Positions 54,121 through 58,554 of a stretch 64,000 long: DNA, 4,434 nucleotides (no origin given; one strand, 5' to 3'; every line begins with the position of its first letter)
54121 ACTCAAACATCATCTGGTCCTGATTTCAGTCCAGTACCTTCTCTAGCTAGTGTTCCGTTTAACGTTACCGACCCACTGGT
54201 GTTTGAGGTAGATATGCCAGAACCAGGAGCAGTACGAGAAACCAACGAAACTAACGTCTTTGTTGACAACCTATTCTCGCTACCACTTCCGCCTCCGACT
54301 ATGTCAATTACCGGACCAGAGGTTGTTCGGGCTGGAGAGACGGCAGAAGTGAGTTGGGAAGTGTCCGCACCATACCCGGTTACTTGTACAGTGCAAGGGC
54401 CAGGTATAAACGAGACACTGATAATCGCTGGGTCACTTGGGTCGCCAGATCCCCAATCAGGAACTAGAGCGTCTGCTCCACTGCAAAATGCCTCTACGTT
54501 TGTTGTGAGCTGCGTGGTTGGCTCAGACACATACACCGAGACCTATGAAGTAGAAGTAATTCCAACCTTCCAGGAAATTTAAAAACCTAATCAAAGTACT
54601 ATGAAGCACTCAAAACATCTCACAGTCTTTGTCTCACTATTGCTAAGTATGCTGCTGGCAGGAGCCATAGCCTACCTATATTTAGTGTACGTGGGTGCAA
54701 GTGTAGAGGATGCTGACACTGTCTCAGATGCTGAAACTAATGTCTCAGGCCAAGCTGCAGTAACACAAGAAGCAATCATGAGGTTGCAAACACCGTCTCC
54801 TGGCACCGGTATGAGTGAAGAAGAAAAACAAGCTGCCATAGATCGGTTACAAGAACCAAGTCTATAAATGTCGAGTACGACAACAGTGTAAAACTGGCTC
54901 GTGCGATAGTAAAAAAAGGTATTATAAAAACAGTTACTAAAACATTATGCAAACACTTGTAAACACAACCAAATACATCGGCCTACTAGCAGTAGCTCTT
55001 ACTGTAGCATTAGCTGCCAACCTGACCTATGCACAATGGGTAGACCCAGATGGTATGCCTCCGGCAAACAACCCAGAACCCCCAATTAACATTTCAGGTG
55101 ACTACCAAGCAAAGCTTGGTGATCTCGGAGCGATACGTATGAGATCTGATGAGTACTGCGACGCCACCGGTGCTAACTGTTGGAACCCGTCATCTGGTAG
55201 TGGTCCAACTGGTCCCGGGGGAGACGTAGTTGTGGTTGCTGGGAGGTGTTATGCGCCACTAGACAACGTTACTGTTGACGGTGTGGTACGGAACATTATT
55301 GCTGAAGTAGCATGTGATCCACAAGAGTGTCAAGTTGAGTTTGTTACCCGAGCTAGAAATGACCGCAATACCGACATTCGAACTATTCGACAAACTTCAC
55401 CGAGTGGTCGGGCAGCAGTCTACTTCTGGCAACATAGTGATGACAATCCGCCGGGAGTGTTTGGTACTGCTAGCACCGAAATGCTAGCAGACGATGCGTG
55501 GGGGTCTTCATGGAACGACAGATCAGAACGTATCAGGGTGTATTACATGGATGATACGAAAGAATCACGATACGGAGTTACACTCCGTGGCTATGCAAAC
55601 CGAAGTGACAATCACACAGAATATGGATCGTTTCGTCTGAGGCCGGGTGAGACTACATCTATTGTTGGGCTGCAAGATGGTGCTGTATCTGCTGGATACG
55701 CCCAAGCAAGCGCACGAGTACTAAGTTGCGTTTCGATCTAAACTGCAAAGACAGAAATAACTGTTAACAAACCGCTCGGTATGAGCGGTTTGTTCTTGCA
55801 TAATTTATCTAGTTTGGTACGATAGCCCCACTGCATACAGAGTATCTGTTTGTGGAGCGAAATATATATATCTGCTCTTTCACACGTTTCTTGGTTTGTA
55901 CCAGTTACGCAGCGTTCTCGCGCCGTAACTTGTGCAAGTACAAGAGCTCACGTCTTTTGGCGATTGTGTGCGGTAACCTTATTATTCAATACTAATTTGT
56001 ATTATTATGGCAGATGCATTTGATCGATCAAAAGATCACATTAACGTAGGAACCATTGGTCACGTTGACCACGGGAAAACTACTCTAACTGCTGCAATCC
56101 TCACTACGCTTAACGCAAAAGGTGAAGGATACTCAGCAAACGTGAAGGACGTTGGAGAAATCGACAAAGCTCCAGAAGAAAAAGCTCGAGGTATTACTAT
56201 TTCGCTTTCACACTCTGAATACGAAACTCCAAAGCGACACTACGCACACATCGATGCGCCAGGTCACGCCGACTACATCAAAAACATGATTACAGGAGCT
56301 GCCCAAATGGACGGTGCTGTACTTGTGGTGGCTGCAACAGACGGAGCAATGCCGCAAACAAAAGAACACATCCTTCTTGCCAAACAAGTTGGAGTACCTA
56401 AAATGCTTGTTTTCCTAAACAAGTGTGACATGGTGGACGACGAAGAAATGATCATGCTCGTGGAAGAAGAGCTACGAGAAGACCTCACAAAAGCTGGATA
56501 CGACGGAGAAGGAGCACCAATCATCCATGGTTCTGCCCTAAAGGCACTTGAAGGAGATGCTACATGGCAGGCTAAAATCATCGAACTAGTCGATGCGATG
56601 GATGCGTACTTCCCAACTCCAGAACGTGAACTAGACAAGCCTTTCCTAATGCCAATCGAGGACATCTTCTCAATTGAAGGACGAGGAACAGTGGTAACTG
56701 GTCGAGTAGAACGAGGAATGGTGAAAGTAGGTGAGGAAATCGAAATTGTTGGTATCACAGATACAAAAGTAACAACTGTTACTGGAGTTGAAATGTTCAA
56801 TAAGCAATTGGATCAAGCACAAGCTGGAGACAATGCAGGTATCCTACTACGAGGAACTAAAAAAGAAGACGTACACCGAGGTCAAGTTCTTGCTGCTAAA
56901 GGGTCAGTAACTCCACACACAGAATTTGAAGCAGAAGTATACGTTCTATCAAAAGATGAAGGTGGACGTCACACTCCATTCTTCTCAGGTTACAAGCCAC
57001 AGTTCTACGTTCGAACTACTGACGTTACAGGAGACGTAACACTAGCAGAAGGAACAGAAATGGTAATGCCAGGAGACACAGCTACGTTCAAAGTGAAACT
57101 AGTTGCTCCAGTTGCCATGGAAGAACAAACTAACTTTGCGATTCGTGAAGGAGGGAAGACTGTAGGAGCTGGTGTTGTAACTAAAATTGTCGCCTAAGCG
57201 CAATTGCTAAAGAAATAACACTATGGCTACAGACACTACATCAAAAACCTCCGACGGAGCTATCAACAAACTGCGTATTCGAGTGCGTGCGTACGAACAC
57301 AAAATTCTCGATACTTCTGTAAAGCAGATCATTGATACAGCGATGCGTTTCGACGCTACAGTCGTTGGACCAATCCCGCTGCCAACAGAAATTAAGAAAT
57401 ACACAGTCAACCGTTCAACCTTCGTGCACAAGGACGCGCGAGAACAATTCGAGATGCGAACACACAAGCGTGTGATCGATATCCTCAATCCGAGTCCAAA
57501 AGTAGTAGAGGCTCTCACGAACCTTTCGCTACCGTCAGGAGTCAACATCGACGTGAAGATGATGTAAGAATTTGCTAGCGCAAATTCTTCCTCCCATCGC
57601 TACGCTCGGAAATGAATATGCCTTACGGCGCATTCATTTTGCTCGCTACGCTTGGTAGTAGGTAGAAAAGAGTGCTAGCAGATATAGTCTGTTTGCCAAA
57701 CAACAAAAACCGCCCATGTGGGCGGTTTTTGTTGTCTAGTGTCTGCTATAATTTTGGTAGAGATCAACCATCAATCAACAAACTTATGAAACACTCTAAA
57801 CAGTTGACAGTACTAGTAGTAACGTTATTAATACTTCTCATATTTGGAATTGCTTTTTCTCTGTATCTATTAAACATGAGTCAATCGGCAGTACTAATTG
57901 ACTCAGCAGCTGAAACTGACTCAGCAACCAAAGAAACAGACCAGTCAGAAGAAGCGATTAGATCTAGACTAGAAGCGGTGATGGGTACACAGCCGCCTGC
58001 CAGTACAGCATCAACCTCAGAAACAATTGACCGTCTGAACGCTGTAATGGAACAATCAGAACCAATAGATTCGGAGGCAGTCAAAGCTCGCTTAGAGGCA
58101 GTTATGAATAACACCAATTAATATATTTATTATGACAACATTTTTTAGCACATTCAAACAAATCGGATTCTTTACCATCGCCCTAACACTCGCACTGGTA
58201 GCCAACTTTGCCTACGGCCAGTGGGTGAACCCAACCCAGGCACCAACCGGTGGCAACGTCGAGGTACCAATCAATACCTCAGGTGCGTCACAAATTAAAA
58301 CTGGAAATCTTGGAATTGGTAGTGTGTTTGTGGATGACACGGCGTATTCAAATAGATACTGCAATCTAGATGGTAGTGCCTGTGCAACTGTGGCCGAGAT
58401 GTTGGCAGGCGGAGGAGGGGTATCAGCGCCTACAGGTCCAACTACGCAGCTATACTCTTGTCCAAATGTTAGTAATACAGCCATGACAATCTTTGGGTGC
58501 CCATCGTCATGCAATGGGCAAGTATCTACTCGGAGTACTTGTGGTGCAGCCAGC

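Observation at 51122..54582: Pair of large paralogous secreted proteins with Trp-rich 'GWI' repeats inserted between fusA and tuf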

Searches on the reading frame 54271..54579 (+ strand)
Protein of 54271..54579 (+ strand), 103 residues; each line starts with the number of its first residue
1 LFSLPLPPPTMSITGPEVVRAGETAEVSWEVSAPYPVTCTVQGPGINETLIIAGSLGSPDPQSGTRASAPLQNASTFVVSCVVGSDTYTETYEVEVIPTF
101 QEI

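Call 57: find_homologous_proteins(query=A3, max_evalue=0.001)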
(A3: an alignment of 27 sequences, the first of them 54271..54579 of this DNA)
Query A3 (27 sequences) (103 aa, profile of the alignment): 7 proteins with E <= 0.001 among 567 candidates.
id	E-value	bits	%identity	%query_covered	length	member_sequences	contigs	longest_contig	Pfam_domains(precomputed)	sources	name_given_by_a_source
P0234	1.8e-16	78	30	94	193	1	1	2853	-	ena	-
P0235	5.3e-12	64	35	85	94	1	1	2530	-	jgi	jgi:hypothetical protein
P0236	1.7e-8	52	27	85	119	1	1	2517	-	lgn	-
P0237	3.8e-8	51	31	84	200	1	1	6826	-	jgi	jgi:hypothetical protein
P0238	5.1e-7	48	27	96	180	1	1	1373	-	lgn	-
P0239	9.4e-7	47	31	96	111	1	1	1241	-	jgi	-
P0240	2.4e-4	39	31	75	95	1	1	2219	-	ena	-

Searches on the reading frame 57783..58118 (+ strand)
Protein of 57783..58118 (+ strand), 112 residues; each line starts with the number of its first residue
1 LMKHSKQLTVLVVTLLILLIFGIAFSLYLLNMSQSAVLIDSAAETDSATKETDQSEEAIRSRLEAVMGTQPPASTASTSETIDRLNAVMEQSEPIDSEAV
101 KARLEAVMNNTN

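Call 4: search_protein_families(library=pfam, proteins=[window:57783-58118:+], max_evalue=1)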
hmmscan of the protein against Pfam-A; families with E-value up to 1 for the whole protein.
window:57783-58118:+ (112 aa): 2 families
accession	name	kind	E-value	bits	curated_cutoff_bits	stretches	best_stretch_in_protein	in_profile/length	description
PF13425.11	O-antigen_lig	-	0.018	14.4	31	1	4-100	244-319/462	O-antigen ligase like membrane protein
PF20993.2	CENPH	-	0.35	11.4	27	0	75-110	57-92/175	CENPH protein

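Call 8: search_protein_families(library=ncbifam, proteins=[window:57783-58118:+], max_evalue=1)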
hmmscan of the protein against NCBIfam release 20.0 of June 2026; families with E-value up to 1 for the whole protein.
window:57783-58118:+ (112 aa): 6 families
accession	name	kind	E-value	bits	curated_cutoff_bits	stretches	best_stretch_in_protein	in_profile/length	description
NF042931.1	SAG1386_EF1546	equivalog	0.00032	20.8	80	1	6-78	29-103/158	SAG1386/EF1546 family surface-associated protein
NF008468.0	PRK11360.1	equivalog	0.0067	14.8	646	1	10-91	15-93/616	two-component system sensor histidine kinase AtoS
NF040576.1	T2SS_GspM_XpsM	equivalog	0.024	14.3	60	1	10-84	5-79/180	type II secretion system protein GspM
NF047493.1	LB_053_fam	equivalog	0.07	12.3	200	1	11-64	137-189/273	LB_053 family protein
NF006283.1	PRK08455.1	equivalog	0.075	12.7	187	1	3-57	14-68/182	flagellar basal body-associated protein FliL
TIGR04260.1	Cyano_gly_rpt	equivalog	0.95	10.1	31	0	34-68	15-47/118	GrrA/OscA1 family cyclophane-containing rSAM-modified RiPP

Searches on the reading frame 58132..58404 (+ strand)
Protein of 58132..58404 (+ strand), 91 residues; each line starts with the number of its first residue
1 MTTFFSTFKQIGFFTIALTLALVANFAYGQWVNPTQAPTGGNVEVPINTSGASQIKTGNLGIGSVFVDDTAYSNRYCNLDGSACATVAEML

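Call 72: find_homologous_proteins(query=A4, max_evalue=0.001)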
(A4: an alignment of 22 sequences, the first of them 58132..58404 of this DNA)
Query A4 (22 sequences) (91 aa, profile of the alignment): 42 proteins with E <= 0.001 among 4483 candidates.
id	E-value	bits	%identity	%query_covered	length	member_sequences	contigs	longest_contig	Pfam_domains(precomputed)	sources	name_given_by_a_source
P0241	4.7e-23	99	100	100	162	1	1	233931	-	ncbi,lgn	-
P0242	6.4e-23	98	45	92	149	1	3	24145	-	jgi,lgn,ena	-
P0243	2.0e-22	97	43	99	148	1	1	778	-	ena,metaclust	metaclust:\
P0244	6.4e-22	95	43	92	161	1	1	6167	-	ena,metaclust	metaclust:\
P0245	6.8e-22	95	59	99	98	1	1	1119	-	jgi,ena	-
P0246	1.3e-21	94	65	99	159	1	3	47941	-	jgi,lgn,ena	-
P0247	3.1e-21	93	52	92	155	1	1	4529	-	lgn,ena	-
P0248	3.5e-20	89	53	99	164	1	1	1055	-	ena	-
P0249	2.9e-19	86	55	100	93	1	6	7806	-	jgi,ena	-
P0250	5.6e-19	86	32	85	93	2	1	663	-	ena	-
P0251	3.2e-17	80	38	60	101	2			-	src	-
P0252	1.5e-16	78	46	99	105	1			-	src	-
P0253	2.1e-16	77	34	76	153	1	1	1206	-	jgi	jgi:hypothetical protein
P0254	8.1e-16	75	44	63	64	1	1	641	-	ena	-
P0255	9.8e-16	75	39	64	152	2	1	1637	-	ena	-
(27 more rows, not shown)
